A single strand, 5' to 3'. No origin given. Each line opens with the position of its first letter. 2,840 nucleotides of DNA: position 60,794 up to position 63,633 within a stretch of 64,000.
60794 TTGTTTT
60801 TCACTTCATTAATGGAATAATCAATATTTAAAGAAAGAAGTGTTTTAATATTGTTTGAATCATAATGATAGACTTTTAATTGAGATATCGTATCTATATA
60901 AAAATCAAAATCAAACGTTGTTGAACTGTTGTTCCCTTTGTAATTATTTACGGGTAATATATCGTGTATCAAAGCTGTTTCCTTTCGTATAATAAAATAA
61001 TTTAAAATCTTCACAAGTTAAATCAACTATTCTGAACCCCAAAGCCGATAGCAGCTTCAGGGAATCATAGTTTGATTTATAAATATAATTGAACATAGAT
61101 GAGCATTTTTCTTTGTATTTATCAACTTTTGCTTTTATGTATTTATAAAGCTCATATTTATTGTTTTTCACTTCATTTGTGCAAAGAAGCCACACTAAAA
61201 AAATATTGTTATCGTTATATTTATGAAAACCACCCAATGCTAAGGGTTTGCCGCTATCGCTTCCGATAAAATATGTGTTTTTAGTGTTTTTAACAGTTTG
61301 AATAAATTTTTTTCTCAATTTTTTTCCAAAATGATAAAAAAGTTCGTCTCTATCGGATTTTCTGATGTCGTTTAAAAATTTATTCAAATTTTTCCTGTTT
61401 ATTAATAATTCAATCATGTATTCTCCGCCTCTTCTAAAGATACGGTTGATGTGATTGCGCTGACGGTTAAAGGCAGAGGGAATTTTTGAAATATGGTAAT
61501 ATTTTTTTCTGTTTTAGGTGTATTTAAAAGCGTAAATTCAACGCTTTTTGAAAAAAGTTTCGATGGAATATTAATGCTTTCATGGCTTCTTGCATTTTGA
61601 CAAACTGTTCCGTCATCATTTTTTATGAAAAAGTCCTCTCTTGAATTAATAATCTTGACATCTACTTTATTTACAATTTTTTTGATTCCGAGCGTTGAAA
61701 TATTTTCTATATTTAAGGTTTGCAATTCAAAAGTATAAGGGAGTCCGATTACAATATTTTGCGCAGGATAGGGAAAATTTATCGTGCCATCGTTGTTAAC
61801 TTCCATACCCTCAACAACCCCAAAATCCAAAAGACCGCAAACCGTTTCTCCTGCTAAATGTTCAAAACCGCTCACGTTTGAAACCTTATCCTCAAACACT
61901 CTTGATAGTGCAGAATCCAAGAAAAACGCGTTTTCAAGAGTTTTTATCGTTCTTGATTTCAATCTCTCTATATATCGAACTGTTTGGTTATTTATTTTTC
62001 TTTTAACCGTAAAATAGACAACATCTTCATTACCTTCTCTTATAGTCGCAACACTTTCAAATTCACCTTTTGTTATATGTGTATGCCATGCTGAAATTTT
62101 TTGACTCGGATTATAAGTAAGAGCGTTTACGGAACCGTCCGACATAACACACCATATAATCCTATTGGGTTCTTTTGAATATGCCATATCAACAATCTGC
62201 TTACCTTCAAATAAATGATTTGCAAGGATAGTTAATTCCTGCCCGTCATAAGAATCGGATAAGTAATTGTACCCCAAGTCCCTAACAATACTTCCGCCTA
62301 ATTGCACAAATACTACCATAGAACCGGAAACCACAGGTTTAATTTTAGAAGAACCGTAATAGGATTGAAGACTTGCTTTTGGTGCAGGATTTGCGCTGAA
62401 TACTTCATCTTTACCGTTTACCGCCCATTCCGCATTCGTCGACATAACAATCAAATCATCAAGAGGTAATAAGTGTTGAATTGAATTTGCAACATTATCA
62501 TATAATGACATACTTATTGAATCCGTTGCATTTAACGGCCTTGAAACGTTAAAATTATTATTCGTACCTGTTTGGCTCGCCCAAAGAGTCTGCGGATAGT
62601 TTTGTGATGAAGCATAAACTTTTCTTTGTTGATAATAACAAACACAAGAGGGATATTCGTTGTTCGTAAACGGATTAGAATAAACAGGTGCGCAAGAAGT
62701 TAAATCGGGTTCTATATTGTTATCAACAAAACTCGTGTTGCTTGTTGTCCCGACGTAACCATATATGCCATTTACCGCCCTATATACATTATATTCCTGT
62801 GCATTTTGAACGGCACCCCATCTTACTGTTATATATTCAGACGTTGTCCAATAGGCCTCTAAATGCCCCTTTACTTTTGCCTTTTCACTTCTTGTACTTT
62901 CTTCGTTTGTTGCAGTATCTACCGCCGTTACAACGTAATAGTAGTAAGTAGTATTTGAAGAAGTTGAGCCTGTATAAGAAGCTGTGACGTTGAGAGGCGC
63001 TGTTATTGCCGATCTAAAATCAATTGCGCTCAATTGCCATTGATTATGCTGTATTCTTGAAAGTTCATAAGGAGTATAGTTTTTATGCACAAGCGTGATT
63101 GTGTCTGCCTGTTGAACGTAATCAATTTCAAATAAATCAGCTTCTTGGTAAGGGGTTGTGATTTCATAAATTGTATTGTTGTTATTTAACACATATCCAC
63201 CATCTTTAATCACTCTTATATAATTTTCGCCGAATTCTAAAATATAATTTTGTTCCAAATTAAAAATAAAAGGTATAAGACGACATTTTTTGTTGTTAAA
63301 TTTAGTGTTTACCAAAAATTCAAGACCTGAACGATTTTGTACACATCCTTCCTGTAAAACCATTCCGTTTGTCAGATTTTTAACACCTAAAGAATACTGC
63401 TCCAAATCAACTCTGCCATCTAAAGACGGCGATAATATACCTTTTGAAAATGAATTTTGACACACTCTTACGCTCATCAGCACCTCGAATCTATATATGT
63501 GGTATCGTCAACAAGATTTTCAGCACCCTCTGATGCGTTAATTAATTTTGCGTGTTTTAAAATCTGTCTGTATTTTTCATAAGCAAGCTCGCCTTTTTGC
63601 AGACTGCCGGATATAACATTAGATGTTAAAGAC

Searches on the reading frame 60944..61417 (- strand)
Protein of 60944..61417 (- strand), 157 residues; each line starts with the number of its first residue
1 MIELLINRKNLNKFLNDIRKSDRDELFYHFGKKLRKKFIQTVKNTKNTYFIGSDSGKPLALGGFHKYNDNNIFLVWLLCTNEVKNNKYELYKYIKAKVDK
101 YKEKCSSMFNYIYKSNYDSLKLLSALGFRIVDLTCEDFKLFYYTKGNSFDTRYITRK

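Call 51: find_encoding_contigs(protein=window:60944-61417:-, flank=10000, max_places=4)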
Protein window:60944-61417:- (157 aa): 3 contigs read that carry it; 1 place shown.
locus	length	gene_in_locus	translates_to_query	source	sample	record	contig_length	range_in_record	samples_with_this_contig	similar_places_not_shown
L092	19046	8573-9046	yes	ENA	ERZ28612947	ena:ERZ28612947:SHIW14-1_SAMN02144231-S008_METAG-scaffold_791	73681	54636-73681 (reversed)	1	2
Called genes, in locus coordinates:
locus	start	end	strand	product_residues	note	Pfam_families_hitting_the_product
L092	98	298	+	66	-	-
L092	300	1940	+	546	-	PF12236:Head-tail_con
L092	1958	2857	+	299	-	-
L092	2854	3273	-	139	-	-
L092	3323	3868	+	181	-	-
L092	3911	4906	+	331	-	PF20911:GP7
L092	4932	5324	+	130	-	PF21190:Bbp16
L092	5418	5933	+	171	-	PF24072:T7_gp14 (weak)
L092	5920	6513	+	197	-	-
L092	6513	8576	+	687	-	-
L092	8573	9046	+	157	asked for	PF11090:Phage_T7_Gp13 (weak)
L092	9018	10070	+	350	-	-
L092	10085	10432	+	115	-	-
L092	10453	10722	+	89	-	-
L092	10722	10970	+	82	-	-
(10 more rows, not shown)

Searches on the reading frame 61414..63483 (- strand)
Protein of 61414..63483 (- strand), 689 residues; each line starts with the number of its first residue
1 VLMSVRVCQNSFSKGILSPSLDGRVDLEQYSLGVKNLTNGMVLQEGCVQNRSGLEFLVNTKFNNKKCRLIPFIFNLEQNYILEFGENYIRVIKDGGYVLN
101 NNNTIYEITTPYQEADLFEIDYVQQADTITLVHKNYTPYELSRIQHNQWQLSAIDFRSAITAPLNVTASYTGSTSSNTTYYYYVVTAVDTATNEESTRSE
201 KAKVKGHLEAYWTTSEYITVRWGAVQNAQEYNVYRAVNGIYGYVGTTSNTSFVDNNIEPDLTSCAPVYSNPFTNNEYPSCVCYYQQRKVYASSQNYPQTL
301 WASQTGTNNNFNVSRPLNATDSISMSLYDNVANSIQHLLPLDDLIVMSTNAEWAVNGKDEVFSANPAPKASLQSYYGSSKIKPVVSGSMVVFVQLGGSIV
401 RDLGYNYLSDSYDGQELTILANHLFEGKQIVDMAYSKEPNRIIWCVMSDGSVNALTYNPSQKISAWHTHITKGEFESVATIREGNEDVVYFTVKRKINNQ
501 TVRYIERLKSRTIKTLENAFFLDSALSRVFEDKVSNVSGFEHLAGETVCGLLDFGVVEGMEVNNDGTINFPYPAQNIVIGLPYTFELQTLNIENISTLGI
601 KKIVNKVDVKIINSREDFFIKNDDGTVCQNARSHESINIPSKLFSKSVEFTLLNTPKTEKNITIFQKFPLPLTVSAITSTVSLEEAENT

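Call 50: find_encoding_contigs(protein=window:61414-63483:-, flank=10000, max_places=4)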
Protein window:61414-63483:- (689 aa): no gene with exactly this product is on record in the collection.
